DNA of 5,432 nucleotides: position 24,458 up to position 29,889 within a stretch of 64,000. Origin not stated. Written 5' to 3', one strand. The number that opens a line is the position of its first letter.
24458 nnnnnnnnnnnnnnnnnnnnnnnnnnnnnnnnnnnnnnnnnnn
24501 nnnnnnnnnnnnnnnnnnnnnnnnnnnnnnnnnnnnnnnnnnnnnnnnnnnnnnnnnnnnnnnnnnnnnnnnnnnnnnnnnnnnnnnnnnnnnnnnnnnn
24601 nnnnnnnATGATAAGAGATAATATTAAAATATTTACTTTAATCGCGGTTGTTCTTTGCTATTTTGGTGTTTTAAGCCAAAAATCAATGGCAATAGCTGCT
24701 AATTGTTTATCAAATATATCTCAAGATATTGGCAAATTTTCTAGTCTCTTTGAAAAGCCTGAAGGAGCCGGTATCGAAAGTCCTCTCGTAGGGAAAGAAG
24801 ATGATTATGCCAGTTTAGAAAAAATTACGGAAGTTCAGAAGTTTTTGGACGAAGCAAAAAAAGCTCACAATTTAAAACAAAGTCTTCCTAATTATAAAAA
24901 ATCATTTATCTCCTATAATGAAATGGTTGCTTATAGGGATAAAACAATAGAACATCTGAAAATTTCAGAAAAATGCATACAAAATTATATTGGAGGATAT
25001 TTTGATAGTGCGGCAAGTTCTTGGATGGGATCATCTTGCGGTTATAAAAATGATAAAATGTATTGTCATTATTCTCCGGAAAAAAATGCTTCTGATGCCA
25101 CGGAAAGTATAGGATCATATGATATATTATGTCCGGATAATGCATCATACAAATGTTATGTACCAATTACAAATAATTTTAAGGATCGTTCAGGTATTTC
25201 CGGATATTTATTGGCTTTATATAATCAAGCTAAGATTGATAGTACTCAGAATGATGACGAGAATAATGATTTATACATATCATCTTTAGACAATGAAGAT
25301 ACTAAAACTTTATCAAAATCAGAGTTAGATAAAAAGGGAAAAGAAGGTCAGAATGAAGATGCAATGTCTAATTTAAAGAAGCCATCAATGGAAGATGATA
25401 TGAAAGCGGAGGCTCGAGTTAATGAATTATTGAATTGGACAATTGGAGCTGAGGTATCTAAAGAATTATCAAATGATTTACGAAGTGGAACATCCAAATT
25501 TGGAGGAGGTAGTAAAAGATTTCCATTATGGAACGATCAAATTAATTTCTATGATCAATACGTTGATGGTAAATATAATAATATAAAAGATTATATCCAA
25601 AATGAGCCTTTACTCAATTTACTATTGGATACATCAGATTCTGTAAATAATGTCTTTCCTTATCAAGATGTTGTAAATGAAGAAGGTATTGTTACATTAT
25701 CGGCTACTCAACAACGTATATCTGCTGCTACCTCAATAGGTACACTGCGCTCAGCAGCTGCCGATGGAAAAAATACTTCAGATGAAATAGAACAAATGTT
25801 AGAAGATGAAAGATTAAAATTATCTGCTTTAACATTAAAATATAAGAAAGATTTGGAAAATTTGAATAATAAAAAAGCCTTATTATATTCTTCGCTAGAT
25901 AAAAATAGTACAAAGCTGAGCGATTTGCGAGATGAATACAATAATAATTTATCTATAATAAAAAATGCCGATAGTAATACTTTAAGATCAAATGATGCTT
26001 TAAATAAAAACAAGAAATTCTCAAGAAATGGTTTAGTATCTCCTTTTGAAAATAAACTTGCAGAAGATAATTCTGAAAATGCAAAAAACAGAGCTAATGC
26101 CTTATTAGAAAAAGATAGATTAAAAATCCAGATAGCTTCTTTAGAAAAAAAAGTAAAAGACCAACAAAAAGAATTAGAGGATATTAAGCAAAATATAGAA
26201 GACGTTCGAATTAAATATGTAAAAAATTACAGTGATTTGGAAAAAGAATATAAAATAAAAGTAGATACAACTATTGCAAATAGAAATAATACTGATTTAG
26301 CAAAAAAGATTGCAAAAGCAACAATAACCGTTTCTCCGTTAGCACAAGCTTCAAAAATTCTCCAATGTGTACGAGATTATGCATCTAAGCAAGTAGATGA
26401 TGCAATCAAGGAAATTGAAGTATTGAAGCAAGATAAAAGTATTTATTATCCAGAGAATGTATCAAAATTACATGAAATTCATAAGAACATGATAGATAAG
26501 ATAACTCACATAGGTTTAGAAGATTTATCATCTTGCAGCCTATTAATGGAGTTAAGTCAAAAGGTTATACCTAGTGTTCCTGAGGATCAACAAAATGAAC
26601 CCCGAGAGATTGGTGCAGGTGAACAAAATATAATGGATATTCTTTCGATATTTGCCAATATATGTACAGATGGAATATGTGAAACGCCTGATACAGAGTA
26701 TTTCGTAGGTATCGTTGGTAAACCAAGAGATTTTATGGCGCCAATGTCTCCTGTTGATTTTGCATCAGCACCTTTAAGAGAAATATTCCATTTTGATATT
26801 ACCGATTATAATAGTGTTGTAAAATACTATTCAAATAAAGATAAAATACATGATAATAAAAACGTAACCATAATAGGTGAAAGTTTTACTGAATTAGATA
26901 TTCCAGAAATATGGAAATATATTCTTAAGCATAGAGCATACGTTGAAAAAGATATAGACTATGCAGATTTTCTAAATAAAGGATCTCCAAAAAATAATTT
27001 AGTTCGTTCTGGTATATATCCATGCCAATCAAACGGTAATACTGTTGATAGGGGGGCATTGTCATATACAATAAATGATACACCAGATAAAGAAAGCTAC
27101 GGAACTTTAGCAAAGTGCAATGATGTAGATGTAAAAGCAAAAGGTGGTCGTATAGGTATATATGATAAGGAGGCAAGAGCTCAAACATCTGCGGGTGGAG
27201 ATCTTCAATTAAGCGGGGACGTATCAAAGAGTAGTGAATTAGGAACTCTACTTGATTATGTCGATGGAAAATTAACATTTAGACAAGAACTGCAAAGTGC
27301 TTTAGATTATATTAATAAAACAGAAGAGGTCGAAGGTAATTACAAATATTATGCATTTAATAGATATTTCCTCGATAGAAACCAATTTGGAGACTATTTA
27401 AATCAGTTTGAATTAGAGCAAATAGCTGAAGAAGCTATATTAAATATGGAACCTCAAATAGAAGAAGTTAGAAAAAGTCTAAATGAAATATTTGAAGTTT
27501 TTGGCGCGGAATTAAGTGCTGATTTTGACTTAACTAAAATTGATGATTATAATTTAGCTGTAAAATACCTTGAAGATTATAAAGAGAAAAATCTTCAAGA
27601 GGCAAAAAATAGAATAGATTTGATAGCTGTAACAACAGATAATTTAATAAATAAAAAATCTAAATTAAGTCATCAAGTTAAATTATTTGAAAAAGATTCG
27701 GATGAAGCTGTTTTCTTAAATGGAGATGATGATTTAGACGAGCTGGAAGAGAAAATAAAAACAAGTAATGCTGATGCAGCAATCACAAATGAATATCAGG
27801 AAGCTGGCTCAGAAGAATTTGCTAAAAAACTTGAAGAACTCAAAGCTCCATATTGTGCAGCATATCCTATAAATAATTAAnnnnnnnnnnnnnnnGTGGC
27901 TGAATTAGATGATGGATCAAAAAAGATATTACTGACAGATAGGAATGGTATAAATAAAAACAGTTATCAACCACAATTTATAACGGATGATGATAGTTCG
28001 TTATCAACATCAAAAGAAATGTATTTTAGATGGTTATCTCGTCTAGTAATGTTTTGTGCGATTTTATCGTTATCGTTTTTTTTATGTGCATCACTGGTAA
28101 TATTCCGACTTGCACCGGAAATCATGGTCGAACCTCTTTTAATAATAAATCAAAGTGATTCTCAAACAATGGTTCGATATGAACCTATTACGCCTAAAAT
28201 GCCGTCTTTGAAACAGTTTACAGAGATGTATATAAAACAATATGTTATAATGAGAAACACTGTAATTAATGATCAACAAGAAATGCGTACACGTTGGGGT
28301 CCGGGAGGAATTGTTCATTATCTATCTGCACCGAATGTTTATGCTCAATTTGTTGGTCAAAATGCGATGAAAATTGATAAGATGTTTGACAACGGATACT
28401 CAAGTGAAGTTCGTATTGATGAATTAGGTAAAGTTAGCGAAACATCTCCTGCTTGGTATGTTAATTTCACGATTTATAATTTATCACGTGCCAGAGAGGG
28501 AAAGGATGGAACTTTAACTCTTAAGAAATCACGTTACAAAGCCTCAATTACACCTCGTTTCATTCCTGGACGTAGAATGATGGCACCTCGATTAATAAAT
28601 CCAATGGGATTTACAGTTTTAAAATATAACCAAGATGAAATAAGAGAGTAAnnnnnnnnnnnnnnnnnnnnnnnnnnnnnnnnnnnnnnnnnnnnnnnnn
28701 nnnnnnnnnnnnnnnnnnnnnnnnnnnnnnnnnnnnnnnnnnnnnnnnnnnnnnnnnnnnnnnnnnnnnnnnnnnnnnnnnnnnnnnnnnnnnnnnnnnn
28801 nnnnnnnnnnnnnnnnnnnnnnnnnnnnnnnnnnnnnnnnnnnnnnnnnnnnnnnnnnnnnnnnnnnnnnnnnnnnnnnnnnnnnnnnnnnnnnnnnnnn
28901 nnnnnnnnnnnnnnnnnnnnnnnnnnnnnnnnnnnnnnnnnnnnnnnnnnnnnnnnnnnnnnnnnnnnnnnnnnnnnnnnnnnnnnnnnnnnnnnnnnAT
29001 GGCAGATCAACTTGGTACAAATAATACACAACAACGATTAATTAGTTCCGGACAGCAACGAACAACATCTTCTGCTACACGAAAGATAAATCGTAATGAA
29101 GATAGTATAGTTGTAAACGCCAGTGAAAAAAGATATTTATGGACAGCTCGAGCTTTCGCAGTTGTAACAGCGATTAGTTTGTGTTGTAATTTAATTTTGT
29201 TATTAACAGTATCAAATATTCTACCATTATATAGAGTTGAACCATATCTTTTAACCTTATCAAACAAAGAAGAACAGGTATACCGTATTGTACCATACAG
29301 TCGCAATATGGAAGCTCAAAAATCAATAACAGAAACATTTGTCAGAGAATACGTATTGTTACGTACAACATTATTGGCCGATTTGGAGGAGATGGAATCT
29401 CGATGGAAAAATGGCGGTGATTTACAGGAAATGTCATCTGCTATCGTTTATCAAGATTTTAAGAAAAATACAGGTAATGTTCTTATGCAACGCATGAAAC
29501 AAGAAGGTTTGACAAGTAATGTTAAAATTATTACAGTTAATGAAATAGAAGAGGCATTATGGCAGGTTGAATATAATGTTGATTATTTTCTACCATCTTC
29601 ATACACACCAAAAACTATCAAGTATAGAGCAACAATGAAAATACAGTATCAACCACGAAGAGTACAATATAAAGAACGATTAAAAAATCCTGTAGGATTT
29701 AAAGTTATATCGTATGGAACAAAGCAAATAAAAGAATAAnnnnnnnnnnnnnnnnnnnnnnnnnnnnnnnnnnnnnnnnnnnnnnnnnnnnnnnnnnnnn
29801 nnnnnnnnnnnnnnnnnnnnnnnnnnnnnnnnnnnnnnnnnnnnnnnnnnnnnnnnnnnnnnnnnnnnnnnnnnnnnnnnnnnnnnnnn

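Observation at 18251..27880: Six consecutive Sec-signal coiled-coil or Cys-rich proteins occupy the slot where VirB5/VirB6 (or the Rickettsiales virB6 paralogue array) would be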

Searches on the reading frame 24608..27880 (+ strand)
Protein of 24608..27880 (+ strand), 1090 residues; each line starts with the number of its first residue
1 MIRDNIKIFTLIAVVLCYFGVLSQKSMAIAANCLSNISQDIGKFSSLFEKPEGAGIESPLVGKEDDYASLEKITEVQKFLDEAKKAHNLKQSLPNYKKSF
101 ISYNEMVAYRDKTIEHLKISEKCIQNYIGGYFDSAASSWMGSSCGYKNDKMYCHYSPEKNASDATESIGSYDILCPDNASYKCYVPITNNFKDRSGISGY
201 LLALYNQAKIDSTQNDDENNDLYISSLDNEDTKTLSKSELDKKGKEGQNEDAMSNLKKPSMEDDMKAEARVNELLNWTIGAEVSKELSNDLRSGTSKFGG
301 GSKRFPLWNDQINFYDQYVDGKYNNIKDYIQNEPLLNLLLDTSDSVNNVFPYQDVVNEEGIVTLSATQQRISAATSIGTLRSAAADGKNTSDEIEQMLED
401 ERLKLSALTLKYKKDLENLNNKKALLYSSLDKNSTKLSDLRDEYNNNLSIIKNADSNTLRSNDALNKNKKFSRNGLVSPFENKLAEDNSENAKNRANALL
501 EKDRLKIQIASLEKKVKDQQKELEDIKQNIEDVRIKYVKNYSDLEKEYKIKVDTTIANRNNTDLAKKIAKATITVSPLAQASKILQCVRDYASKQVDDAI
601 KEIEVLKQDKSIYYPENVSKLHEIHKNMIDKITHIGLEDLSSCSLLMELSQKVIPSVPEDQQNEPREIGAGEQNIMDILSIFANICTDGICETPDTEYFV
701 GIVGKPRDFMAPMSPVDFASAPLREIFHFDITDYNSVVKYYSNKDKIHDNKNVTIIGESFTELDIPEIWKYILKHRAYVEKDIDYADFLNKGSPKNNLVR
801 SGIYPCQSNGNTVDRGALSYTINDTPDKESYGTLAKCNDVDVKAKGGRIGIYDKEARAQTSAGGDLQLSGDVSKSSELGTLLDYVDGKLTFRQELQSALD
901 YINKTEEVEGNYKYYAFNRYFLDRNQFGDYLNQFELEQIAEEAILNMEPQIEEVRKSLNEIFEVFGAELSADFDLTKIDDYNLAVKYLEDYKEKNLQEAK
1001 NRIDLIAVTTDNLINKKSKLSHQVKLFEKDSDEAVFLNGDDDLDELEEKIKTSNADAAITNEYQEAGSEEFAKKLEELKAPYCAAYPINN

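Call 4: search_protein_families(library=pfam, proteins=[window:24608-27880:+], max_evalue=1)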
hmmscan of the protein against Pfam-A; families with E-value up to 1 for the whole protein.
window:24608-27880:+ (1090 aa): 0 families

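Call 5: search_protein_families(library=ncbifam, proteins=[window:24608-27880:+], max_evalue=1)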
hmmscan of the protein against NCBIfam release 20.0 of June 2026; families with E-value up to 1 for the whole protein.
window:24608-27880:+ (1090 aa): 0 families

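Call 68: predict_structure(alignment_id=A6)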
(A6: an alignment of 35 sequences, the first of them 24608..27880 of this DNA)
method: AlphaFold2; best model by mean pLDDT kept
length: 1090 residues; sequences in the alignment: 35
mean_pLDDT: 81.5   pTM: 0.73
mean pLDDT of the five models: 81.5, 80.6, 77.3, 77.1, 76.5
residues with pLDDT >= 90: 396; 70-90: 529; 50-70: 71; < 50: 94
segments of 3 or more residues with pLDDT < 50: 1-58, 215-220, 229-253
pLDDT, mean of each block of 10 residues (from residue 1): 28 27 26 32 33 44 70 90 91 90 91 90 89 87 69 83 85 86 73 76 87 54 57 37 35 62 77 90 91 78 83 95 95 83 87 87 89 91 78 90 95 95 93 91 89 86 76 62 85 91 92 91 93 95 94 86 81 88 91 96 94 90 95 90 83 74 71 82 80 89 92 83 90 91 86 92 87 93 93 91 90 86 85 85 77 83 61 90 93 93 79 87 93 89 84 85 74 86 90 92 83 85 92 88 88 86 86 82 77
secondary structure, 60 per line:
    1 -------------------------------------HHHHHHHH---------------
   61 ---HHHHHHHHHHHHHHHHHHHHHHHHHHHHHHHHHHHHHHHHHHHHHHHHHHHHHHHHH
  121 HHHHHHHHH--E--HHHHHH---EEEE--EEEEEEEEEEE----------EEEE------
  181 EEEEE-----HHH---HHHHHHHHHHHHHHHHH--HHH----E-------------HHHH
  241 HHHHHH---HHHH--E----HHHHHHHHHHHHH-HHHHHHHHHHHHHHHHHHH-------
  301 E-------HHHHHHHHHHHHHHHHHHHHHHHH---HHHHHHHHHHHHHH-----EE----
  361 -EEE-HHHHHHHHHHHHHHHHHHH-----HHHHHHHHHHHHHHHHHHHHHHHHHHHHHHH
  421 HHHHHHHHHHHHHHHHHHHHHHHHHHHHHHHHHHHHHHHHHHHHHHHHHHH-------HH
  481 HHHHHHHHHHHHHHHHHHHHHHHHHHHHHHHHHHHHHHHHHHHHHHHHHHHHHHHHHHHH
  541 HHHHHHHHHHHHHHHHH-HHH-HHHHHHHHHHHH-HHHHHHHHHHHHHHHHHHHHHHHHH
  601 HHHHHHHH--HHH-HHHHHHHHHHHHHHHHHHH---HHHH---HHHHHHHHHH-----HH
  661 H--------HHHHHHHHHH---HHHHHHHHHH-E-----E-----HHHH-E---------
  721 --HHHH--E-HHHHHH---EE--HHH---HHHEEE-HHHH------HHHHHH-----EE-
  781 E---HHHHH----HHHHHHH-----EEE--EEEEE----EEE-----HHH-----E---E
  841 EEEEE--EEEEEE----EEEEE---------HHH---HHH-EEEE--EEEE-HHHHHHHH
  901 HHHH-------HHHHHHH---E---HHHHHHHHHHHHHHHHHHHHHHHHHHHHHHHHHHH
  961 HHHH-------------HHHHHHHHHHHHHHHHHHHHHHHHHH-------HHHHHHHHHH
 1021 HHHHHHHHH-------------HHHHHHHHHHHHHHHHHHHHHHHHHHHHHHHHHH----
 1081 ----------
elements in order (helices of 4 or more, strands of 3 or more residues): H38-45 H64-129 H135-140 E144-147 E150-160 E171-174 E181-185 H197-213 H237-246 H250-253 H261-273 H275-293 H309-332 H336-349 E362-364 H366-384 H390-471 H479-557 H563-574 H576-608 H615-633 H637-640 H644-653 H670-679 H683-692 H706-709 H723-726 H731-736 E753-755 H757-760 H767-772 H785-789 H794-800 E806-808 E811-815 E820-822 E840-845 E848-853 E858-862 E882-885 E888-891 H893-904 H912-918 H926-964 H978-1003 H1011-1029 H1043-1076
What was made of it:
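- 24608..27880 (+): F: 1090-aa exported protein, the C-terminal part of the ancestral E-F gene, with its own newly acquired signal peptide. It is elongated: long helices, an antiparallel helical hairpin of about 80 residues per arm, a small Cys/beta domain, an alpha/beta region and a conserved C-terminal PYCA motif. AF2 gives pLDDT 81.5 and pTM 0.73 (call 68).
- The F model is an elongated coiled-coil protein with globular parts (call 68).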

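Call 70: fold_search(model_id=the predicted structure, library=pdb)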
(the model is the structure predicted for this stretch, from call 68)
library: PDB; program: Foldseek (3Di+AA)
matches with E <= 10: 248; with E <= 0.001: 0
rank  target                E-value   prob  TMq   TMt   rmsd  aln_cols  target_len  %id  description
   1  9a69_B                3.8e-02  0.60  0.09  0.13  77.5       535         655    9  Integrative model of MCPB-MCPC by crosslinking MS and deep learning (released 2024-09-18)
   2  9e5c_6d               4.7e-02  0.41  0.08  0.03  39.9       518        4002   11  Cryo-EM structure of 96 nm repeat of microtubule doublet from T. brucei flagellum (released 2025-03-12)
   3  9gm7_A                5.9e-02  0.08  0.06  0.05  81.5       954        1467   11  MukBEF in a nucleotide-bound state with open neck gate (monomer) (released 2025-03-26)
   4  6h2f_B                6.7e-02  0.84  0.10  0.27  24.5       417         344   11  Structure of the pre-pore AhlB of the tripartite alpha-pore forming toxin, AHL, from Aeromonas hydrophila. (released 2019-07-10)
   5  9y6s_9Q               1.1e-01  0.60  0.12  0.04  41.7       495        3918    9  96-nm repeat of the Leishmania tarentolae doublet microtubule (released 2025-12-17)
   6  8ptk_e                1.1e-01  0.25  0.07  0.03  39.2       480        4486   10  Composite structure of Dynein-Dynactin-JIP3-LIS1 (released 2024-03-27)
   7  7zr1_C                1.2e-01  0.57  0.12  0.15  68.4       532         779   10  Chaetomium thermophilum Mre11-Rad50-Nbs1 complex bound to ATPyS (composite structure) (released 2023-01-11)
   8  6grj_B                1.3e-01  0.96  0.13  0.37  20.8       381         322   12  Structure of the AhlB pore of the tripartite alpha-pore forming toxin, AHL, from Aeromonas hydrophila. (released 2019-07-03)
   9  9a65_B                1.3e-01  0.89  0.13  0.20  79.1       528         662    8  Integrative model of YVAQ-MCPB by crosslinking MS and deep learning (released 2024-09-18)
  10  9dgr_n                1.3e-01  0.54  0.10  0.03  40.0       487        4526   11  Composite structure of dynein-dynactin on microtubules (released 2025-09-10)
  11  7qcd_B                1.4e-01  0.08  0.06  0.06  113.2       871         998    9  CryoEM structure of the Smc5/6-holocomplex (composite structure) (released 2022-09-21)
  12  9e5c_7a               1.4e-01  0.51  0.10  0.04  42.4       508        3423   11  Cryo-EM structure of 96 nm repeat of microtubule doublet from T. brucei flagellum (released 2025-03-12)
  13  8i4x_B                1.5e-01  0.11  0.07  0.07  106.6       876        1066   11  Cryo-EM structure of 5-subunit Smc5/6 (released 2024-06-26)
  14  7zr1_D                1.6e-01  0.66  0.12  0.15  52.8       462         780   11  Chaetomium thermophilum Mre11-Rad50-Nbs1 complex bound to ATPyS (composite structure) (released 2023-01-11)
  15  6h2f_D                1.6e-01  0.60  0.09  0.26  26.6       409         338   10  Structure of the pre-pore AhlB of the tripartite alpha-pore forming toxin, AHL, from Aeromonas hydrophila. (released 2019-07-10)
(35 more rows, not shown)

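Call 95: fold_search(model_id=the predicted structure, library=viral)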
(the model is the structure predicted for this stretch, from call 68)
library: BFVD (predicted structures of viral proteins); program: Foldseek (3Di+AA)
matches with E <= 10: 357; with E <= 0.001: 0
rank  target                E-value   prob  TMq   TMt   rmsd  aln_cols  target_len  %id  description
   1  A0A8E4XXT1            9.4e-03  0.99  0.14  0.21  46.9       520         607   12  Recombination endonuclease subunit [Maribacter phage Colly_1]
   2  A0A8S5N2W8            1.1e-02  0.97  0.10  0.15  33.9       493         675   14  Chromosome partition protein [Siphoviridae sp. ctv0N24]
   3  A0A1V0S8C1            1.2e-02  0.35  0.07  0.07  48.0       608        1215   14  DNA repair exonuclease Smc [Catovirus CTV1]
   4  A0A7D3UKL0            1.3e-02  0.80  0.10  0.13  47.9       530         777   13  (no name in the UniProt tables at hand)
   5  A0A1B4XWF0            1.5e-02  0.60  0.08  0.07  47.2       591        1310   13  DNA repair [Tenacibaculum phage pT24]
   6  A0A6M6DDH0            1.9e-02  0.97  0.14  0.15  73.8       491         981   13  (no name in the UniProt tables at hand)
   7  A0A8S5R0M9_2          1.9e-02  0.89  0.12  0.16  53.9       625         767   13  Chromosome segregation ATPase [Siphoviridae sp. ctyvQ1]
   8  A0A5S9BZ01            1.9e-02  0.16  0.06  0.05  40.4       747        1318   10  DNA repair exonuclease [Tenacibaculum phage PTm1]
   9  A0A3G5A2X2            2.6e-02  0.16  0.08  0.06  46.5       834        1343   12  DNA repair exonuclease [Harvfovirus sp.]
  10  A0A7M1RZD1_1          2.6e-02  0.14  0.07  0.06  46.5       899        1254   13  Uncharacterized protein [uncultured phage cr127_1]
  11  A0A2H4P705            4.0e-02  1.00  0.16  0.22  36.4       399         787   10  GDSL-like lipase [Pseudomonas phage nickie]
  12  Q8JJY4                4.0e-02  0.60  0.10  0.15  70.4       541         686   13  Putative myosine-like protein [Spodoptera frugiperda ascovirus 1a]
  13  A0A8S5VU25            4.2e-02  0.28  0.07  0.09  42.2       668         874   12  STRUCTURAL MAINTENANCE OF CHROMOSOMES PROTEIN [Ackermannviridae sp.]
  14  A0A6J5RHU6            4.5e-02  0.14  0.06  0.08  70.0       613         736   12  ABC_ATPase domain containing protein [uncultured Caudovirales phage]
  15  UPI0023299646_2       4.9e-02  0.66  0.09  0.10  50.4       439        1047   12  (no name look-up for this kind of identifier)
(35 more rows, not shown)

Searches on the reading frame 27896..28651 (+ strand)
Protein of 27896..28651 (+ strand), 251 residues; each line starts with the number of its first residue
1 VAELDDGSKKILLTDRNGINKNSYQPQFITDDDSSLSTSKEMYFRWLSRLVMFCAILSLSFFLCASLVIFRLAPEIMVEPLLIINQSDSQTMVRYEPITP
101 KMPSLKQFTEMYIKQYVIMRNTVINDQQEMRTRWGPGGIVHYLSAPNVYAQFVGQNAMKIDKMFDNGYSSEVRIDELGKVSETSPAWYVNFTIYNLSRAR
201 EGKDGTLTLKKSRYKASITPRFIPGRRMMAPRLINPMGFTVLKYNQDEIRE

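Call 6: search_protein_families(library=pfam, proteins=[window:27896-28651:+], max_evalue=0.01)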
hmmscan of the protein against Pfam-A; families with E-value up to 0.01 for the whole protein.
window:27896-28651:+ (251 aa): 1 family
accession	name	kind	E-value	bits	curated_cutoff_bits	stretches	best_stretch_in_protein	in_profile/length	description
PF04335.19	VirB8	-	1.2e-09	38.8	23.2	1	49-248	18-212/213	VirB8 protein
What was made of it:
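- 27896..28651 (+): virB8 paralogue a (context; downstream boundary). It lies upstream of virB7, so by position it is an extra copy. Pfam VirB8 (call 6).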

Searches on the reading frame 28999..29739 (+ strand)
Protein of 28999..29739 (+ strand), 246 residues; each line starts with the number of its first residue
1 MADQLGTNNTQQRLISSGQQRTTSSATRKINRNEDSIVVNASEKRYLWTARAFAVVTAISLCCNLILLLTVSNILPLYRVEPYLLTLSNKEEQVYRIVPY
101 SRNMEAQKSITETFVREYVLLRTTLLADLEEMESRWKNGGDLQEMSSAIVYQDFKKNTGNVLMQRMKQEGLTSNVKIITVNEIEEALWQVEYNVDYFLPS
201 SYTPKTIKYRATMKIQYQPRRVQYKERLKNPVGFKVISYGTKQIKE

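Call 6: search_protein_families(library=pfam, proteins=[window:28999-29739:+], max_evalue=0.01)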
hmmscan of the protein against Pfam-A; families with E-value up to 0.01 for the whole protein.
window:28999-29739:+ (246 aa): 1 family
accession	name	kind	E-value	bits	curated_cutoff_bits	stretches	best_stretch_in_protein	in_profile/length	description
PF04335.19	VirB8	-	1.4e-20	74.5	23.2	1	50-241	17-210/213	VirB8 protein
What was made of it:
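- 28999..29739 (+): virB8 paralogue b (positional virB8). Pfam VirB8, 74.5 bits (call 6).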
